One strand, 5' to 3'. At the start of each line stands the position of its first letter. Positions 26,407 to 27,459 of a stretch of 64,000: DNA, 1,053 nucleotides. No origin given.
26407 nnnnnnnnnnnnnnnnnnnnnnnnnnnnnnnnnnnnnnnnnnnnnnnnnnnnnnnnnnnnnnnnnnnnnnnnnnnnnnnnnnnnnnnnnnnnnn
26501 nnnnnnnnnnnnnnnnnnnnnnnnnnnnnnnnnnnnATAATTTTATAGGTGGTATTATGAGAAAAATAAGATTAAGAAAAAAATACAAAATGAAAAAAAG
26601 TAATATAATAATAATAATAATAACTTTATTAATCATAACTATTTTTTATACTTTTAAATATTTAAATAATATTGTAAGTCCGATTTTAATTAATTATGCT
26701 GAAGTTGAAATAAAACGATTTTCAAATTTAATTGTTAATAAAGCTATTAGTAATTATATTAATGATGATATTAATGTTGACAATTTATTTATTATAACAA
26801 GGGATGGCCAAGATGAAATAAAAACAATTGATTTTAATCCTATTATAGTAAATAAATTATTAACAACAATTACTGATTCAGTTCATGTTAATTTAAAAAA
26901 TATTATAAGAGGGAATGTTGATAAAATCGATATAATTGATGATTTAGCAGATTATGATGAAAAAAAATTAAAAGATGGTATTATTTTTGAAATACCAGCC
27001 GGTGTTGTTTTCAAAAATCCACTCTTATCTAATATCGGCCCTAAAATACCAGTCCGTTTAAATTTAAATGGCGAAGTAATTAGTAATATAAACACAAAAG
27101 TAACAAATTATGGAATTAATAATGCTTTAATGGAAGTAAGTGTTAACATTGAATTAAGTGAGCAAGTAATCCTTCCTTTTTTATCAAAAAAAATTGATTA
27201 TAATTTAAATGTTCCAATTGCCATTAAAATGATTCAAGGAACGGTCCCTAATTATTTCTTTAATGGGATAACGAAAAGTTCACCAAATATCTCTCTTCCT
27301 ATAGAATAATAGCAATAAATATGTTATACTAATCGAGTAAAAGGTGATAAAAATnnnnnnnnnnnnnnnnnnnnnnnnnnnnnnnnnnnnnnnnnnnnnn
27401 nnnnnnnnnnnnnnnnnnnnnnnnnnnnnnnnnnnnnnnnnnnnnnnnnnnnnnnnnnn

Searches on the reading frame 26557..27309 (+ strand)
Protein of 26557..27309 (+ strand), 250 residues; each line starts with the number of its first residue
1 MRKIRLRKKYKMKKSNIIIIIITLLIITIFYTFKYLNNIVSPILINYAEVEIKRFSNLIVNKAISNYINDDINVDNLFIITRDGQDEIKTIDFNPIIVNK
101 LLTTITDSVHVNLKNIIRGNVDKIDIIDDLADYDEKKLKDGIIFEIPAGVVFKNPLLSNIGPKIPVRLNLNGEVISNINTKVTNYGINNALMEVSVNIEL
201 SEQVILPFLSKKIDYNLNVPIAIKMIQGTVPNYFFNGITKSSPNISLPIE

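Call 50: search_protein_families(library=ncbifam, proteins=[window:26557-27309:+], max_evalue=0.001)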
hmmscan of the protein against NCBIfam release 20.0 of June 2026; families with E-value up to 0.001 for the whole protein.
window:26557-27309:+ (250 aa): 1 family
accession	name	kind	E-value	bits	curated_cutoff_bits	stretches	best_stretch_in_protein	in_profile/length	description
TIGR02832.1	spo_yunB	equivalog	5.8e-44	150.1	111.9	1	16-235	5-201/204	sporulation protein YunB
